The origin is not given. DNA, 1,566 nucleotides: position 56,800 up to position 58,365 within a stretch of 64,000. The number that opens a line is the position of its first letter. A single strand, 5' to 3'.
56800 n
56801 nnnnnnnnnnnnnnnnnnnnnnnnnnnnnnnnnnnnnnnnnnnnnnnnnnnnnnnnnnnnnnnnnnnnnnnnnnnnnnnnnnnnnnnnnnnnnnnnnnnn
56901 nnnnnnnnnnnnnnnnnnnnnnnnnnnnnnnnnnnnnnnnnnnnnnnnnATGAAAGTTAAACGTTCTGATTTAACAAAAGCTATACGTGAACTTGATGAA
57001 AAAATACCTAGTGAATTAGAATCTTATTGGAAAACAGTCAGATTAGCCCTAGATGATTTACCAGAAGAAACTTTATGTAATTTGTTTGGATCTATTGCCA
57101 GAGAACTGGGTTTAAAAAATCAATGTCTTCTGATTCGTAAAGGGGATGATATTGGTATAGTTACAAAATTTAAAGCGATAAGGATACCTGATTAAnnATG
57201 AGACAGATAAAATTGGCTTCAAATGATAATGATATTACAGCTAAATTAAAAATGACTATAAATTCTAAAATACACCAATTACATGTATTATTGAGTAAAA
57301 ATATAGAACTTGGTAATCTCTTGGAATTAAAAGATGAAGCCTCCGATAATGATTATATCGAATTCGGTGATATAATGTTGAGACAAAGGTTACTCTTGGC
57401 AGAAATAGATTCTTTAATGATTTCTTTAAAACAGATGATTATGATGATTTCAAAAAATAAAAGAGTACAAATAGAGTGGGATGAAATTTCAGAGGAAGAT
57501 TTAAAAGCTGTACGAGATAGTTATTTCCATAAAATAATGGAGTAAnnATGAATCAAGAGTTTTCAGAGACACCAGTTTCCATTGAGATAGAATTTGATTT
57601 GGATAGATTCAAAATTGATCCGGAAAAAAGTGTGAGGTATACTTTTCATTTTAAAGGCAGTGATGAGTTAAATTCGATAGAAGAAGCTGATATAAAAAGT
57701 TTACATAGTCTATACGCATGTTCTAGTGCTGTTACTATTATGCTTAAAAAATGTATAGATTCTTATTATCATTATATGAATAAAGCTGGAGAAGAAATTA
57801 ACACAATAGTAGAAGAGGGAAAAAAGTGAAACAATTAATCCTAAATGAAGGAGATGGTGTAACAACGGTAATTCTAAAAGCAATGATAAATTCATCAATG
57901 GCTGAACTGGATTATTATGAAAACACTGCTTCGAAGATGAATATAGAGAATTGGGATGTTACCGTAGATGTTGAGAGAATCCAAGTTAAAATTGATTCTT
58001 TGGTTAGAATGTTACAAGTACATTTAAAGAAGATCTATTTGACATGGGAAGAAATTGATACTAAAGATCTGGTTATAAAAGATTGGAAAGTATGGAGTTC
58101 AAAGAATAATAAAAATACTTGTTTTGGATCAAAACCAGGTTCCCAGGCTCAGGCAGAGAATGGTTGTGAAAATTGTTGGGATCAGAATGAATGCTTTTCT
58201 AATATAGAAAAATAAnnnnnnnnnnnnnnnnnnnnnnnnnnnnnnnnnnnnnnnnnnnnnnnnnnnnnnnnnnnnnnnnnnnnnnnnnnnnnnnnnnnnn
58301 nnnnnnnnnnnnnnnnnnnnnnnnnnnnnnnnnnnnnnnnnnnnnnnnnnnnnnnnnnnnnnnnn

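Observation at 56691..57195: Tandem paralog pair in the rightward array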

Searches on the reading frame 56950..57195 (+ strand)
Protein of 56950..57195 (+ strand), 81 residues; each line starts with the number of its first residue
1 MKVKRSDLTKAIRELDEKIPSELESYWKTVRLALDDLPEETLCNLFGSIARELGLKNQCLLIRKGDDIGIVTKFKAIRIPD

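Call 6: search_protein_families(library=pfam, proteins=[window:56950-57195:+], max_evalue=1)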
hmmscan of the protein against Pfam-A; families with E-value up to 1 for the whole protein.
window:56950-57195:+ (81 aa): 0 families

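Call 7: search_protein_families(library=phrogs, proteins=[window:56950-57195:+], max_evalue=0.1)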
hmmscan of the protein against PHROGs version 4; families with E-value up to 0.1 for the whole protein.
window:56950-57195:+ (81 aa): 0 families

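Call 10: find_homologous_proteins(query=window:56950-57192:+, max_evalue=0.01)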
Query seq(81 aa) (81 aa): 1 proteins with E <= 0.01 among 6 candidates.
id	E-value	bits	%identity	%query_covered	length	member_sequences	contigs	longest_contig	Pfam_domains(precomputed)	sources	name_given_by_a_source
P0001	1.8e-45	169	100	100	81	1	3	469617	-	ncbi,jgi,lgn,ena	-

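Call 11: search_dna_similar(query=window:56950-57192:+, collection=plasmids, mode=protein, max_evalue=0.01)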
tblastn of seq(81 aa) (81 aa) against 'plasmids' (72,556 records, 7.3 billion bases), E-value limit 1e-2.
No match.

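Call 12: search_dna_similar(query=window:56950-57192:+, collection=phages, mode=protein, max_evalue=0.01)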
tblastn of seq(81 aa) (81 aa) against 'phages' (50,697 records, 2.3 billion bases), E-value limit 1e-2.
No match.
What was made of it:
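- Tried and rejected: tblastn of B against phages and plasmids: no match (calls 11, 12).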

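Call 13: find_encoding_contigs(protein=P0001, flank=10000, max_places=6)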
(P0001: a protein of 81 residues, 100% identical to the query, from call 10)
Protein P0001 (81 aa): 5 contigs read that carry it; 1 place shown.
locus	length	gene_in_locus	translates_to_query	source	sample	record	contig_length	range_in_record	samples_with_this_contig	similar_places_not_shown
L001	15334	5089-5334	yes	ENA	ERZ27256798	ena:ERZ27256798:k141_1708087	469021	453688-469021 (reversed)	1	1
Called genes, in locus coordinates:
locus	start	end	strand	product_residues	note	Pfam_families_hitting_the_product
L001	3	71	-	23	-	?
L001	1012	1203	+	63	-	-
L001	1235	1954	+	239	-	-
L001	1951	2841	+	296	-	-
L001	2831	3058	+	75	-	-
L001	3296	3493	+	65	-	-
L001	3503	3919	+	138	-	-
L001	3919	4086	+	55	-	-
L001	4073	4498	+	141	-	-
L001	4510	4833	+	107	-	-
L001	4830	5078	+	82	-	-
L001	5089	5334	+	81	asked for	-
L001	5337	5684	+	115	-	-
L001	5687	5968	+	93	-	-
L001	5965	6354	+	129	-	-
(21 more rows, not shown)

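Call 51: search_solved_structures(query=A5, max_evalue=10)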
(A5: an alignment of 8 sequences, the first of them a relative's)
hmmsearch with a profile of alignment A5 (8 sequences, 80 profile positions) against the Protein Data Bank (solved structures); distinct sequences matched with E-value up to 10: 7.
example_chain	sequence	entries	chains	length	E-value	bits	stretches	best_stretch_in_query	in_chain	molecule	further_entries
6q8j_A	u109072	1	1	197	0.15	15.3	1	14-52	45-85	WD40 repeat-containing protein SMU1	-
2k4b_A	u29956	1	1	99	0.19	15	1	9-42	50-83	Transcriptional regulator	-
6znp_A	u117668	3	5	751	0.29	14.4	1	22-76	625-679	Uncharacterized ATP-dependent helicase YprA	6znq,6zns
6q8f_A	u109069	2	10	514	0.52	13.6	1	17-52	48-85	WD40 repeat-containing protein SMU1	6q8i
5o9z_L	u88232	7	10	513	0.52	13.6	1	17-52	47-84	WD40 repeat-containing protein SMU1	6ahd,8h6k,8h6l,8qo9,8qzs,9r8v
6lut_A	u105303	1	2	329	0.78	13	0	11-61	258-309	Probable serine racemase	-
1i5j_A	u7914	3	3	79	1.2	12.4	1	17-56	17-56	APOLIPOPROTEIN CII | APOLIPOPROTEIN C-II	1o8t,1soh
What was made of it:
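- On Proteins with a solved or predicted structure (PDB, BFVD): PDB profile search: best E = 0.15 (call 51).
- Weak PDB profile hit to a 99-aa 'transcriptional regulator', 2k4b (E = 0.19, call 51).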

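Call 52: predict_structure(alignment_id=A6)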
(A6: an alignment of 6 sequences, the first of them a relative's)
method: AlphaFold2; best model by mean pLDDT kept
length: 81 residues; sequences in the alignment: 6
mean_pLDDT: 66.5   pTM: 0.41
mean pLDDT of the five models: 66.5, 65.4, 64.7, 63.6, 60.1
residues with pLDDT >= 90: 0; 70-90: 46; 50-70: 26; < 50: 9
segments of 3 or more residues with pLDDT < 50: 75-81
pLDDT, mean of each block of 10 residues (from residue 1): 68 78 77 75 72 64 55 46 41
secondary structure, 60 per line:
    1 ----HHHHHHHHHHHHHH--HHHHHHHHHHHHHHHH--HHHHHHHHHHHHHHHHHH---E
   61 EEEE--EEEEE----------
elements in order: H5-18 H21-36 H39-56 E60-64 E67-71
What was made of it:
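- On Cro-like / winged-helix HTH DNA-binding domains: The secondary-structure order is compatible (call 52).
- Closest known: Lambda Cro / winged-helix small regulators. Same: Size (~80 aa) and predicted order of elements: three helices then a C-terminal beta-hairpin (call 52).
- The order of secondary-structure elements, three helices then a hairpin (call 52), recalls lambda Cro and winged-helix domains (own knowledge).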

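Call 54: fold_search(model_id=the predicted structure, library=pdb)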
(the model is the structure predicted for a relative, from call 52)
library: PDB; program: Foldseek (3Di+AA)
matches with E <= 10: 23; with E <= 0.001: 0
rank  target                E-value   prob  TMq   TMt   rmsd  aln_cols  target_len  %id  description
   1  3vdp_B                4.6e+00  0.10  0.36  0.18   4.6        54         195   18  Structure and biochemical studies of the recombination mediator protein RecR in RecFOR pathway (released 2012-12-19)
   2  8q01_r                4.9e+00  0.04  0.23  0.30   5.5        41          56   24  Neck of phage 812 after tail contraction (C6) (released 2024-08-07)
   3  8q1i_B                5.2e+00  0.07  0.25  0.08   6.1        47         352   15  Neck-tail junction of phage 812 after tail contraction (C6) (released 2024-08-14)
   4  2dk8_MODEL_1_A        5.2e+00  0.04  0.27  0.27  12.2        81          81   14  Solution structure of rpc34 subunit in RNA polymerase III from mouse (released 2006-10-06)
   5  2a07_G                6.4e+00  0.02  0.21  0.22  14.4        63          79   16  Crystal Structure of Foxp2 bound Specifically to DNA. (released 2006-01-31)
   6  6hsm_G                6.4e+00  0.02  0.21  0.14   8.7        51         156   22  Structure of partially reduced RsrR in space group P2(1)2(1)2(1) (released 2019-01-30)
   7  2fqm_A                7.3e+00  0.07  0.32  0.38   3.2        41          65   12  Crystal structure of the oligomerization domain of the phosphoprotein of vesicular stomatitis virus (released 2006-02-07)
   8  9loa_A                7.3e+00  0.01  0.19  0.19  14.1        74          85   18  Structural insights into the tumor suppressor ZMYND11 reveal diverse recognition mechanisms (released 2026-01-21)
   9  2i9f_A                7.8e+00  0.05  0.26  0.35  10.9        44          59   11  Structure of the equine arterivirus nucleocapsid protein (released 2007-05-01)
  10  4xs0_C                8.3e+00  0.05  0.21  0.06   8.4        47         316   15  Human methemoglobin in complex with the second and third NEAT domains of IsdH(F365Y/A369F/Y642A) from Staphylococcus a (released 2015-06-03)
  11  8eas_e                8.3e+00  0.04  0.27  0.30  13.1        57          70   12  Yeast VO in complex with Vma12-22p (released 2022-11-02)
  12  2fqm_D                8.3e+00  0.02  0.23  0.24   6.3        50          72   16  Crystal structure of the oligomerization domain of the phosphoprotein of vesicular stomatitis virus (released 2006-02-07)
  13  6cnb_P                8.3e+00  0.02  0.22  0.09  12.2        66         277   17  Yeast RNA polymerase III initial transcribing complex (released 2018-08-22)
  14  8vym_C                8.3e+00  0.01  0.18  0.06  13.1        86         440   10  Soluble ectodomain of human cytomegalovirus (HCMV) glycoprotein B (gB) in the postfusion conformation in complex with  (released 2024-09-18)
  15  4ec5_B                8.9e+00  0.06  0.22  0.11   5.6        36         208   25  Crystal structure of the S210C (dimer) mutant from the N-terminal domain of the secretin XcpQ from Pseudomonas aerugin (released 2012-12-05)
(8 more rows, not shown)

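Call 60: search_protein_families(library=ncbifam, proteins=[window:56950-57195:+], max_evalue=0.1)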
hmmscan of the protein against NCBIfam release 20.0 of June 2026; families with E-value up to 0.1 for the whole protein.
window:56950-57195:+ (81 aa): 0 families

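Call 61: search_protein_families(library=padloc, proteins=[window:56950-57195:+], max_evalue=0.1)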
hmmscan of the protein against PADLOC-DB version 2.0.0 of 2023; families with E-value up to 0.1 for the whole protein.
window:56950-57195:+ (81 aa): 0 families

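Call 62: fold_search(model_id=the predicted structure, library=viral)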
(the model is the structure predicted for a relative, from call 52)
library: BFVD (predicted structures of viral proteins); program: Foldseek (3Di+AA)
matches with E <= 10: 143; with E <= 0.001: 0
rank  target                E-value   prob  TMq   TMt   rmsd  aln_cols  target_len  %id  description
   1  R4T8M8                8.8e-01  0.51  0.38  0.42   4.2        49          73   14  Uncharacterized protein [Haloarcula hispanica tailed virus 2]
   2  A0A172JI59            1.6e+00  0.05  0.22  0.05  14.0        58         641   17  DNA-directed DNA polymerase [Bacillus phage AR9]
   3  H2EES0                1.7e+00  0.03  0.19  0.07  15.1        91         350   18  Uncharacterized protein [Moumouvirus sp. 'Monve']
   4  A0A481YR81            1.9e+00  0.04  0.22  0.21  23.8        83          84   17  Transmembrane protein [Marseillevirus LCMAC101]
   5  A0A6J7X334            2.5e+00  0.07  0.23  0.26   5.4        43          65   19  Uncharacterized protein [uncultured Caudovirales phage]
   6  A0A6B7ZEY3            2.5e+00  0.06  0.27  0.24  11.8        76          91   12  Uncharacterized protein [Klebsiella phage N1M2]
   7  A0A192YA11            2.5e+00  0.05  0.22  0.18  13.9        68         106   13  RNA polymerase binding [Morganella phage vB_MmoM_MP1]
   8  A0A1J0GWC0            2.7e+00  0.08  0.31  0.38  11.5        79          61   14  (no name in the UniProt tables at hand)
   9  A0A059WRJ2            2.7e+00  0.05  0.24  0.28  10.8        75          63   13  (no name in the UniProt tables at hand)
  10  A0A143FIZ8            2.7e+00  0.05  0.24  0.23  11.5        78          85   12  (no name in the UniProt tables at hand)
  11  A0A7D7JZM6            2.7e+00  0.05  0.21  0.04  13.6        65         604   14  RNA-directed RNA polymerase (Fragment) [Hemipteran rhabdo-related virus OKIAV47]
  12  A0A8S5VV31            2.7e+00  0.02  0.20  0.17  11.3        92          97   24  (no name in the UniProt tables at hand)
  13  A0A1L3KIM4            2.7e+00  0.02  0.21  0.05  17.1        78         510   17  RNA-dependent RNA polymerase [Hubei narna-like virus 8]
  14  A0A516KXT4            2.9e+00  0.03  0.20  0.18  11.9        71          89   18  (no name in the UniProt tables at hand)
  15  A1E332                3.1e+00  0.09  0.27  0.20  10.9        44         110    9  Nucleoprotein [Equine arteritis virus]
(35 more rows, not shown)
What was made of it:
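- On Proteins with a solved or predicted structure (PDB, BFVD): BFVD: best E = 0.88, TM 0.38 (call 62).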

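Call 65: search_protein_families(library=pfam, alignment_id=A5, max_evalue=10)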
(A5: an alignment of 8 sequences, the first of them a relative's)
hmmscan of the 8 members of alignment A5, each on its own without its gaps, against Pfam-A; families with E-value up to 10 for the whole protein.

A. member 1, P0001 (81 aa): 0 families

B. families by the number of members that match (of 8 scanned): 4 families
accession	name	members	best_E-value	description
PF18328.6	PfaD_N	3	0.0049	Fatty acid synthase subunit PfaD N-terminal domain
PF05755.17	REF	1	0.0017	Rubber elongation factor protein (REF)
PF14105.11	DUF4278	1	0.16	Domain of unknown function (DUF4278)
PF19969.4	VMAP-M8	1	0.21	vWA-MoxR associated protein middle region (VMAP-M) 8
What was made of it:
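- No HTH family hit for any of the 8 members, even at E <= 10 (call 65).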

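Call 66: search_protein_families(library=phrogs, alignment_id=A5, max_evalue=10)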
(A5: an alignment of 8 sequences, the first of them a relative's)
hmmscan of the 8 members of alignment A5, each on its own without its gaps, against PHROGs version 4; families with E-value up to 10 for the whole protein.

A. member 1, P0001 (81 aa): 0 families

B. families by the number of members that match (of 8 scanned): 8 families
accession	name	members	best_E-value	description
phrog_12504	-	1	0.054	-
phrog_5049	-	1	0.054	-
phrog_25803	-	1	0.12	-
phrog_18427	-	1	0.15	-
phrog_11055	-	1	0.16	-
phrog_17877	-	1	0.21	-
phrog_13723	-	1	0.26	-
phrog_38245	-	1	1.3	-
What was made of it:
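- On Any curated protein family (Pfam-A, PHROGs v4, NCBIfam 20, PADLOC-DB 2): PHROG hits are all E >= 0.054 (calls 65, 66).
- No enzymatic or DNA-binding family hit: calls 6, 7, 51, 60, 61, 65, 66.
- Tried and rejected: Pfam, PHROGs, NCBIfam and PADLOC for the pair and its neighbours: nothing (calls 6, 7, 60, 61, 65, 66).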

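Call 78: find_homologous_proteins(query=A5, max_evalue=0.1)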
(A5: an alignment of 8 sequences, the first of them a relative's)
Query A5 (8 sequences) (81 aa, profile of the alignment): 7 proteins with E <= 0.1 among 1013 candidates.
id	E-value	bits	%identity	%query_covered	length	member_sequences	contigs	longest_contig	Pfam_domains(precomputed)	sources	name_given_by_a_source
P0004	2.8e-33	132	44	90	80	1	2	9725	-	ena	-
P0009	3.0e-33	131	42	90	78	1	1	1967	-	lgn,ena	-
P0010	1.5e-32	129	44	89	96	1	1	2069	-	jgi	jgi:hypothetical protein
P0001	3.5e-31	125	100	100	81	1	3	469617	-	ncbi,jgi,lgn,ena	-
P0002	2.3e-30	122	41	85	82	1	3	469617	-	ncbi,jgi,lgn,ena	-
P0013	3.3e-28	115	41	91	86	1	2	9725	-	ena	-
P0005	1.5e-11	62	36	27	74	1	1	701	-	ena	-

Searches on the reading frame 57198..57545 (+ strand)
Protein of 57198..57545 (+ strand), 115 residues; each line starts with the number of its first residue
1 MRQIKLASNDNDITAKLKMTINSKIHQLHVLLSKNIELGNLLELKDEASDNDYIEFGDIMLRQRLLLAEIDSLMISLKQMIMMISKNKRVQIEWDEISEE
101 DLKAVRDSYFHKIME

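Call 6: search_protein_families(library=pfam, proteins=[window:57198-57545:+], max_evalue=1)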
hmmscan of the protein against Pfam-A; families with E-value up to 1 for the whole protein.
window:57198-57545:+ (115 aa): 0 families

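Call 7: search_protein_families(library=phrogs, proteins=[window:57198-57545:+], max_evalue=0.1)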
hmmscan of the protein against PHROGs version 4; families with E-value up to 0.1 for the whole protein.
window:57198-57545:+ (115 aa): 0 families

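Call 60: search_protein_families(library=ncbifam, proteins=[window:57198-57545:+], max_evalue=0.1)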
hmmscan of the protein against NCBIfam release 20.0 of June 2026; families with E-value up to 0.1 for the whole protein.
window:57198-57545:+ (115 aa): 1 family
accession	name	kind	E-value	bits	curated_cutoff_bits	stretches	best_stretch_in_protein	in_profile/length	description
NF005798.0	PRK07639.1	equivalog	0.015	15.7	100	0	19-71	1-53/91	petrobactin biosynthesis protein AsbD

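Call 61: search_protein_families(library=padloc, proteins=[window:57198-57545:+], max_evalue=0.1)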
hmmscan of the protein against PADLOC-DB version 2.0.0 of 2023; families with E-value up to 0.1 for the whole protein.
window:57198-57545:+ (115 aa): 0 families

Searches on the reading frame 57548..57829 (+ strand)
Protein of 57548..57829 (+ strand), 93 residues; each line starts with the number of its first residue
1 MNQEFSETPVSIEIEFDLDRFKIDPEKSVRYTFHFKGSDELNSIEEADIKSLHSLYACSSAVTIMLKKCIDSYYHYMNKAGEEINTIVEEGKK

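Call 6: search_protein_families(library=pfam, proteins=[window:57548-57829:+], max_evalue=1)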
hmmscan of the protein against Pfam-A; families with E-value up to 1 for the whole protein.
window:57548-57829:+ (93 aa): 1 family
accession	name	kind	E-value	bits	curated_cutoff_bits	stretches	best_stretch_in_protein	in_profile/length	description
PF20203.3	DUF6565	-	0.083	13.7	24.5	1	38-90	32-83/86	Domain of unknown function (DUF6565)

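Call 7: search_protein_families(library=phrogs, proteins=[window:57548-57829:+], max_evalue=0.1)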
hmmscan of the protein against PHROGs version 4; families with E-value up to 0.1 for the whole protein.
window:57548-57829:+ (93 aa): 2 families
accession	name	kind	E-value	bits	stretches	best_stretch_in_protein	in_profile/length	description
phrog_12848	-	unknown function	0.073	14.4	0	26-67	55-96/100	-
phrog_4827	-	unknown function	0.077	14.5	1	30-84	37-88/96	-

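Call 60: search_protein_families(library=ncbifam, proteins=[window:57548-57829:+], max_evalue=0.1)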
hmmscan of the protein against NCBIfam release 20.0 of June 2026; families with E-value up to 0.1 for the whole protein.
window:57548-57829:+ (93 aa): 0 families

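Call 61: search_protein_families(library=padloc, proteins=[window:57548-57829:+], max_evalue=0.1)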
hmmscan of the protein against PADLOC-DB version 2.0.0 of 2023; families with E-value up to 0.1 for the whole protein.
window:57548-57829:+ (93 aa): 0 families

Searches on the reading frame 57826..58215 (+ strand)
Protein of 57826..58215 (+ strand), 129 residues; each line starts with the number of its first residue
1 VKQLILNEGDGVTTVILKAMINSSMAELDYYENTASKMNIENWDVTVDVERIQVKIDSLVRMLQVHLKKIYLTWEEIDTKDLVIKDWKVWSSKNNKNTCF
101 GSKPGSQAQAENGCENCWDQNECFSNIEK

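Call 6: search_protein_families(library=pfam, proteins=[window:57826-58215:+], max_evalue=1)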
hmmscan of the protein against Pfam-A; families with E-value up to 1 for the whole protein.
window:57826-58215:+ (129 aa): 0 families

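Call 7: search_protein_families(library=phrogs, proteins=[window:57826-58215:+], max_evalue=0.1)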
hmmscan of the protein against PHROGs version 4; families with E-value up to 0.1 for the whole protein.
window:57826-58215:+ (129 aa): 1 family
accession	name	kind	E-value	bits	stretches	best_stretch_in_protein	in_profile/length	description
phrog_25956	-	unknown function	0.01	17.2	1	30-87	21-76/115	-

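Call 60: search_protein_families(library=ncbifam, proteins=[window:57826-58215:+], max_evalue=0.1)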
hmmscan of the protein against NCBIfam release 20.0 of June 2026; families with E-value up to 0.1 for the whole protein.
window:57826-58215:+ (129 aa): 1 family
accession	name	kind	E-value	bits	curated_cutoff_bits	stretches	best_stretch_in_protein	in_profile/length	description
NF002354.0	PRK01318.2-1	equivalog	0.0015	17.1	1094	1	32-100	61-127/548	membrane protein insertase YidC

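Call 61: search_protein_families(library=padloc, proteins=[window:57826-58215:+], max_evalue=0.1)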
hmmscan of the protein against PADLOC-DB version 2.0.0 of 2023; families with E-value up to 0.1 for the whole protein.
window:57826-58215:+ (129 aa): 0 families
